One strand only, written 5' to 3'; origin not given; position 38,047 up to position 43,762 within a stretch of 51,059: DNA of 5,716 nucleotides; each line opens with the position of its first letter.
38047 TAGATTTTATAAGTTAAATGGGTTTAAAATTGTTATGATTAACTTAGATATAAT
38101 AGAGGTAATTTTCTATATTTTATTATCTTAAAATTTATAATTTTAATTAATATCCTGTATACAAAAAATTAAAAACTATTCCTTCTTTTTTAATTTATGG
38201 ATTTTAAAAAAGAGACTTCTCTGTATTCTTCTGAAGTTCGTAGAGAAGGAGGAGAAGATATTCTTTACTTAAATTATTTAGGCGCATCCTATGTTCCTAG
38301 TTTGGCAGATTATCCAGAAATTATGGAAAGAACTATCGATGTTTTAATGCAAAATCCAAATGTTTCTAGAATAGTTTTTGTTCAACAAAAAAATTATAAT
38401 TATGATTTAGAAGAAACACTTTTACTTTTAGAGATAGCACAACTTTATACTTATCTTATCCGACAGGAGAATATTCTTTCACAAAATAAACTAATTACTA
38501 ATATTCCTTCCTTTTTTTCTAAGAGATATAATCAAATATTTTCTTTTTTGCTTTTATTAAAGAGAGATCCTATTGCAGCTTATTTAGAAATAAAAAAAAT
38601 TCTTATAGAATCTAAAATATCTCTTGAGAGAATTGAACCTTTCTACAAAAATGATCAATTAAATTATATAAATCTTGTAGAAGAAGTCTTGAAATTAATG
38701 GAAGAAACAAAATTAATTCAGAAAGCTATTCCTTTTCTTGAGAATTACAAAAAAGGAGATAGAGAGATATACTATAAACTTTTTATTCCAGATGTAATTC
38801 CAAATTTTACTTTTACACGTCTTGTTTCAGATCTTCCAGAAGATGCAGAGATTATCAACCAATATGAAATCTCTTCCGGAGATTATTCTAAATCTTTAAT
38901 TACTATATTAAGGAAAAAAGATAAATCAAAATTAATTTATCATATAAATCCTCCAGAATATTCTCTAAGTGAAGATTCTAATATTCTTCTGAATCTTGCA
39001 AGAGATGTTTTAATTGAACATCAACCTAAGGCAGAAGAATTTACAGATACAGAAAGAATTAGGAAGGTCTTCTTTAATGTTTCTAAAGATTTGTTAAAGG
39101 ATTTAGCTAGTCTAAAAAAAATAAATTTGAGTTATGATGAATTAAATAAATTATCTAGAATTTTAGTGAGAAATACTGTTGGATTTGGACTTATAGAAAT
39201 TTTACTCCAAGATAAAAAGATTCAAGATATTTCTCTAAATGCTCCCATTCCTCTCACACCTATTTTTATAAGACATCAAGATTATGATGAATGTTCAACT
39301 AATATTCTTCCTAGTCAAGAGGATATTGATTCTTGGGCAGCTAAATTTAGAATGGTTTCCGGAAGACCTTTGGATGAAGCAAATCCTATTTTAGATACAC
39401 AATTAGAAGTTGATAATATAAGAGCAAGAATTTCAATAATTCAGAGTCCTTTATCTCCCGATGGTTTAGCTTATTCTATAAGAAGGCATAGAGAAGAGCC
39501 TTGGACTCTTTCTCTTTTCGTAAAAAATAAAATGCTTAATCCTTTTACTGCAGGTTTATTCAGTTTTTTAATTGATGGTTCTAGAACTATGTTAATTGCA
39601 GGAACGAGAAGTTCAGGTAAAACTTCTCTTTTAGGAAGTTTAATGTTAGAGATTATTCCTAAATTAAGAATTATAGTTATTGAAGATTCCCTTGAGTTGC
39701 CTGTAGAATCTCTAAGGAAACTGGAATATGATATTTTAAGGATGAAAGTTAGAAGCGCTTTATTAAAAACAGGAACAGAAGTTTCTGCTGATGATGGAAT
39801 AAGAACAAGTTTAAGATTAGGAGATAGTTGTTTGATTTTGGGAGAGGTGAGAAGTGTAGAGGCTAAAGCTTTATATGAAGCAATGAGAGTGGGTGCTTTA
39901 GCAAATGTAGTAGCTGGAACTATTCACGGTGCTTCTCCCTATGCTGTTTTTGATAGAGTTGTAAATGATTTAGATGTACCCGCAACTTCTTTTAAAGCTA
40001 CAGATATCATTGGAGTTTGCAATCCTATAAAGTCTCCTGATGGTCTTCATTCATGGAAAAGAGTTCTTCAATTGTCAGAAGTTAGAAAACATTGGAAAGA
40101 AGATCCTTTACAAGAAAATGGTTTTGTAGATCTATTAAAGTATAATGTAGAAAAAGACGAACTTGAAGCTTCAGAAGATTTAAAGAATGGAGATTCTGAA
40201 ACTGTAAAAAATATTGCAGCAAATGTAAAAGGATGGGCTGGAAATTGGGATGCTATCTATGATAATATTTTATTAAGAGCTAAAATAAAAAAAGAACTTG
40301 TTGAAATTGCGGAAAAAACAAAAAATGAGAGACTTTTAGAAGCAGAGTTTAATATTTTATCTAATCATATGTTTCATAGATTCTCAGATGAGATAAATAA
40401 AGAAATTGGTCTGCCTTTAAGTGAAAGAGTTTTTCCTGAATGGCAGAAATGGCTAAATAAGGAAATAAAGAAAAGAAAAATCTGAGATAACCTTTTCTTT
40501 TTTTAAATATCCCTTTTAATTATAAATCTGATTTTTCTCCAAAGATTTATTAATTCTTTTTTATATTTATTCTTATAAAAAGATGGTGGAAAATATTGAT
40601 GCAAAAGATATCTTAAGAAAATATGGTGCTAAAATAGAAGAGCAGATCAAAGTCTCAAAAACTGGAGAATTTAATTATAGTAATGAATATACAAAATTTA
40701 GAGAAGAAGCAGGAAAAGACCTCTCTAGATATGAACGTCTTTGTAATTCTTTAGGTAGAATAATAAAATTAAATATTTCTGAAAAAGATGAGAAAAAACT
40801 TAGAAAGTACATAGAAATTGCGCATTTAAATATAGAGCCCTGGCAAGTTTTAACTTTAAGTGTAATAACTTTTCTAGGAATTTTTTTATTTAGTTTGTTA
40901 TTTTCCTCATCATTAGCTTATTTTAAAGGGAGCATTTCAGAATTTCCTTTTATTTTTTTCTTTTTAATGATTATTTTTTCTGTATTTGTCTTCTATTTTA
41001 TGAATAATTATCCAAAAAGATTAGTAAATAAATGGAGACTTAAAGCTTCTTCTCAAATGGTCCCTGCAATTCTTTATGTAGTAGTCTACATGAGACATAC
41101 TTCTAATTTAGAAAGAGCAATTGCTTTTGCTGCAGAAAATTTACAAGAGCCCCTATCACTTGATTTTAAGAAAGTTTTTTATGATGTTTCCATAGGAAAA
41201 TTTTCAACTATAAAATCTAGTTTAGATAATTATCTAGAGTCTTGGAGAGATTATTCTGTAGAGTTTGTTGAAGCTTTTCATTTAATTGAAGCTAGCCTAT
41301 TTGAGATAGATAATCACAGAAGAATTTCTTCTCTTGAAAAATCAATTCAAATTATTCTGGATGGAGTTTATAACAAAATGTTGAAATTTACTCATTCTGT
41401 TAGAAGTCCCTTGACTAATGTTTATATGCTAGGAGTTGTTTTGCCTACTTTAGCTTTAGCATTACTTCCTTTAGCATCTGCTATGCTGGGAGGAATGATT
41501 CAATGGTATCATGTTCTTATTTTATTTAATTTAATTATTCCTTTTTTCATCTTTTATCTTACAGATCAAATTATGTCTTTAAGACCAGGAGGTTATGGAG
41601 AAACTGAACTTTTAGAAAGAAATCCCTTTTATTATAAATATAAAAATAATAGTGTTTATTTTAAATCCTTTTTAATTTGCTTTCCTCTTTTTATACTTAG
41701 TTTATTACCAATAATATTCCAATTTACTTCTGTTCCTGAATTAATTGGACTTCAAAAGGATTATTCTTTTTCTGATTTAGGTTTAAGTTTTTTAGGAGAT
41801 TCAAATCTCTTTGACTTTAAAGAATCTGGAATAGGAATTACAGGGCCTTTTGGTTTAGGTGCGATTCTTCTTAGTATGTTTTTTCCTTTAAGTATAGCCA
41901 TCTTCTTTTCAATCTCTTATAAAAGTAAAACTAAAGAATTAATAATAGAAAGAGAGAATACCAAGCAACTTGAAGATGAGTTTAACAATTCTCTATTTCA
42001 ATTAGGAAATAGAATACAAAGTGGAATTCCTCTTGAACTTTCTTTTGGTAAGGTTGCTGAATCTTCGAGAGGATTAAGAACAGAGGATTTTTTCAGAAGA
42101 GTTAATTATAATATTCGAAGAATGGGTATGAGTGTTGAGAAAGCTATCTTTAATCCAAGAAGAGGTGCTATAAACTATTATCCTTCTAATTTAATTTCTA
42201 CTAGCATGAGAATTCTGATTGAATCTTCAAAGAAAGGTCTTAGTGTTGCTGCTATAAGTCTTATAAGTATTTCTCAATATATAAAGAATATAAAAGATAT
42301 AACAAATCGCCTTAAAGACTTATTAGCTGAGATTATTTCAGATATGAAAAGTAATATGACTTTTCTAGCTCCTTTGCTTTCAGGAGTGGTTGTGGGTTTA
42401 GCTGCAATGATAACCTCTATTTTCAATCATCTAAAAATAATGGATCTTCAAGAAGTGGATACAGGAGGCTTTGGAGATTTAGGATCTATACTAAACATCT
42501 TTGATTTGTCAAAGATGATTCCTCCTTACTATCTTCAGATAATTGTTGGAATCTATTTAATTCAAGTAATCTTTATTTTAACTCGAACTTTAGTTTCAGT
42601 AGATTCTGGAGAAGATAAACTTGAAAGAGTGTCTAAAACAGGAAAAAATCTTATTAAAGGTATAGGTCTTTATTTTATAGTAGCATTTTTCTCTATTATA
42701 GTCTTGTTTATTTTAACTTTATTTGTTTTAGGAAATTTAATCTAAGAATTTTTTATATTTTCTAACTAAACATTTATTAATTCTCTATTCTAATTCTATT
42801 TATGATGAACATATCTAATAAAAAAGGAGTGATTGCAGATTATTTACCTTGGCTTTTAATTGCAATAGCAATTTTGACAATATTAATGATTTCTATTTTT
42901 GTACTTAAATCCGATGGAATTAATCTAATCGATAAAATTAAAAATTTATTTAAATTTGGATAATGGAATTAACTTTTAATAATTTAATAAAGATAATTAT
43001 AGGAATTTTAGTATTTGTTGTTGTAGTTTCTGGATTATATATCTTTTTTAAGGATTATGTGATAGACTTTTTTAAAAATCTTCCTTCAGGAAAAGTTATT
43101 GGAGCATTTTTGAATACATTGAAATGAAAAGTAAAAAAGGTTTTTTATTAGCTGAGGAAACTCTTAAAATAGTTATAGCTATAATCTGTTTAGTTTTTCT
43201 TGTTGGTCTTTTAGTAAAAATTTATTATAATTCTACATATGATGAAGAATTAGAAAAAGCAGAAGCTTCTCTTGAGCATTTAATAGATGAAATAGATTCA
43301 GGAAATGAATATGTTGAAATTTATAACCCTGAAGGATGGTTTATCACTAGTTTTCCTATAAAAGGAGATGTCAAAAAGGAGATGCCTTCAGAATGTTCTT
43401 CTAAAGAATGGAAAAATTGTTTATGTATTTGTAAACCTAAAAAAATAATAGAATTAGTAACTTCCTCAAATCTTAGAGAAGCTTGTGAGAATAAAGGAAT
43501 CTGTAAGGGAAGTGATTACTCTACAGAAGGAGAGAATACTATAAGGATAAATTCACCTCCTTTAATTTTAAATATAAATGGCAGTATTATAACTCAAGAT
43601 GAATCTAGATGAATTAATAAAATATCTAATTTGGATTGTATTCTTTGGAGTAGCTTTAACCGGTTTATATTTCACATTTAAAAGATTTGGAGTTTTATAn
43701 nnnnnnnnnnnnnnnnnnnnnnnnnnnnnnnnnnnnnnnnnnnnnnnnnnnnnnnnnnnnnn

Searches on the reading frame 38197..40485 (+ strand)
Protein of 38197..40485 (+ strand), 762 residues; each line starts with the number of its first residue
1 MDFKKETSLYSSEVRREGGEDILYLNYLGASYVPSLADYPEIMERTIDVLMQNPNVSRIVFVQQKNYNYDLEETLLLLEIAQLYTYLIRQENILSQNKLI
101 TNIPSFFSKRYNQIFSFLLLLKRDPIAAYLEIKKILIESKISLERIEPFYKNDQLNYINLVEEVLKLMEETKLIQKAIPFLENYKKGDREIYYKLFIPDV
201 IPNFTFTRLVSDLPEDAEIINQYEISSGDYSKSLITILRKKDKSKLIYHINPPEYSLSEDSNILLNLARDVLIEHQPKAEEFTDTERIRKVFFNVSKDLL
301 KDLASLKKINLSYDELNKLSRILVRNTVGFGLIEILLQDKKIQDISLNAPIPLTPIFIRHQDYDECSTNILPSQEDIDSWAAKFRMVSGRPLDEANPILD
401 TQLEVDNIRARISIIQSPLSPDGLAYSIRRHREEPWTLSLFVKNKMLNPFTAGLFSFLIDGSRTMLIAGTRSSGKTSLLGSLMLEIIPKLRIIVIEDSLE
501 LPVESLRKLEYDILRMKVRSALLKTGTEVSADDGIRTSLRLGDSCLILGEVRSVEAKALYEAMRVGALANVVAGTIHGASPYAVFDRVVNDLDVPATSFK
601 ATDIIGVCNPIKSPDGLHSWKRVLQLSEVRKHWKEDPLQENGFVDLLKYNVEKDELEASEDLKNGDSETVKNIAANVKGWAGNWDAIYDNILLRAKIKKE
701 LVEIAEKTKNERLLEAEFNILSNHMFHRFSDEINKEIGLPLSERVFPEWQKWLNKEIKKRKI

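Call 11: search_protein_families(library=pfam, max_evalue=0.1, proteins=[window:38197-40485:+])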
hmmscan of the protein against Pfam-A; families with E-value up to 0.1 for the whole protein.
window:38197-40485:+ (762 aa): 1 family
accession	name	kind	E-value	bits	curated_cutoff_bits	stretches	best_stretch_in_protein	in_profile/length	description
PF00437.27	T2SSE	-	5e-12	45.6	24.9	1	403-589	87-256/370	Type II/IV secretion system protein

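Call 12: search_protein_families(library=ncbifam, max_evalue=0.1, proteins=[window:38197-40485:+])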
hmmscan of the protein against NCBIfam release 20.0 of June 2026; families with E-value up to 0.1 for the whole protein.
window:38197-40485:+ (762 aa): 10 families
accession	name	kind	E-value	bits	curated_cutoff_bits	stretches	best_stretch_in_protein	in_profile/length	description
NF058587.1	archaellum_moto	equivalog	4.5e-37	128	550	1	286-703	94-501/527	archaellum flagellar ATPase motor FlaI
TIGR03819.1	heli_sec_ATPase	hypoth_equivalog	7.7e-35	120.7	373.15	1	311-588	33-297/340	TadA family conjugal transfer-associated ATPase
NF053672.1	bindosome_BasE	exception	1.1e-19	70.5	1000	1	215-703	36-491/512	bindosome assembly system ATPase subunit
TIGR02788.1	VirB11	equivalog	4.2e-16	58.9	249.95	2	459-590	141-264/308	P-type DNA transfer ATPase VirB11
TIGR02782.1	TrbB_P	equivalog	4.1e-15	55.8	304.55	1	336-588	17-252/303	P-type conjugative transfer ATPase TrbB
NF010469.0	PRK13894.1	subfamily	1.6e-10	40.8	508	1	387-588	77-264/320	conjugal transfer ATPase TrbB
NF010425.0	PRK13851.1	equivalog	2.7e-10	39.6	461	1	459-589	159-281/344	type IV secretion system protein VirB11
NF041000.1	ATPase_ComGA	equivalog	7.1e-10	38.3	300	1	403-600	75-253/267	competence type IV pilus ATPase ComGA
NF010475.0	PRK13900.1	equivalog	8.9e-08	31.6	389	1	437-583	139-274/333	type IV secretion system ATPase VirB11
NF010407.0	PRK13833.1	subfamily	1.7e-07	31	499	1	393-606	78-276/323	conjugal transfer protein TrbB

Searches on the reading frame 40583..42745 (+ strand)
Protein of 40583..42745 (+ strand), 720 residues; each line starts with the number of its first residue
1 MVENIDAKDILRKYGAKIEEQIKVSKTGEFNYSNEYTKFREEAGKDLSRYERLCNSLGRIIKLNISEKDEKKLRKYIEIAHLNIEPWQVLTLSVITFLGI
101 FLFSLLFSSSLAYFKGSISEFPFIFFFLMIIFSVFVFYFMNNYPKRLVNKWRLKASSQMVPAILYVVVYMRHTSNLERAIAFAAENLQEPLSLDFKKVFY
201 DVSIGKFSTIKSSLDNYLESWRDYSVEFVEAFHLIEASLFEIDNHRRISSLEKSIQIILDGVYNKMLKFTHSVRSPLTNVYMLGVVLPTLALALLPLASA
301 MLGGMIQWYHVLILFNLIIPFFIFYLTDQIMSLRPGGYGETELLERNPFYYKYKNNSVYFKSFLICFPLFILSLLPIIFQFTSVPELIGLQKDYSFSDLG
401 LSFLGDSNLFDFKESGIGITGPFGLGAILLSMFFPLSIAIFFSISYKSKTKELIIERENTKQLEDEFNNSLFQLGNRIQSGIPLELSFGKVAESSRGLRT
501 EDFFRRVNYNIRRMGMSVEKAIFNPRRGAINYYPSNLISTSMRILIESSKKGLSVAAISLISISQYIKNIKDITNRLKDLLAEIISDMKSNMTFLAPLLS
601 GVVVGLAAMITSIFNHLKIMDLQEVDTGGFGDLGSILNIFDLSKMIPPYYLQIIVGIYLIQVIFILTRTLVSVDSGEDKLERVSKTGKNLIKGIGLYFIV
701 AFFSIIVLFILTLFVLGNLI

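Call 11: search_protein_families(library=pfam, max_evalue=0.1, proteins=[window:40583-42745:+])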
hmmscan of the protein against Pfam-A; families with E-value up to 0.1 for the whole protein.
window:40583-42745:+ (720 aa): 2 families
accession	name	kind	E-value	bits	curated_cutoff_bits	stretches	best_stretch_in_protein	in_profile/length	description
PF20990.2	DUF2207_C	-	0.031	14.4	33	1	41-144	102-190/247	Predicted membrane protein (DUF2207) C-terminal domain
PF06979.18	TMEM70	-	0.071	13.5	22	0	651-717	23-78/157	TMEM70/TMEM186/TMEM223 protein family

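Call 12: search_protein_families(library=ncbifam, max_evalue=0.1, proteins=[window:40583-42745:+])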
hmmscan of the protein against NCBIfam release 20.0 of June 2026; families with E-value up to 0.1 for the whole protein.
window:40583-42745:+ (720 aa): 0 families

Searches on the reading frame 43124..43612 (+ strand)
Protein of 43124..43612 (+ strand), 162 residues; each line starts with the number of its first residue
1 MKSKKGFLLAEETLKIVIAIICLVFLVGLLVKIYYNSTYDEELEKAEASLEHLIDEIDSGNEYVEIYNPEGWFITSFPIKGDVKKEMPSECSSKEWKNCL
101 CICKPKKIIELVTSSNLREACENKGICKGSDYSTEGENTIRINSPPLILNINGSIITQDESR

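Call 11: search_protein_families(library=pfam, max_evalue=0.1, proteins=[window:43124-43612:+])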
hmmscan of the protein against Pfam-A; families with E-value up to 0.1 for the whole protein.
window:43124-43612:+ (162 aa): 1 family
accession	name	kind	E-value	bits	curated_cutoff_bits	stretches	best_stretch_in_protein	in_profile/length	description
PF17428.7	DUF5412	-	0.032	14.5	25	1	15-87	4-73/118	Family of unknown function (DUF5412)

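Call 12: search_protein_families(library=ncbifam, max_evalue=0.1, proteins=[window:43124-43612:+])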
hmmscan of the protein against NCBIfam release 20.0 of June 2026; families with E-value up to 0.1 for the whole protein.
window:43124-43612:+ (162 aa): 0 families
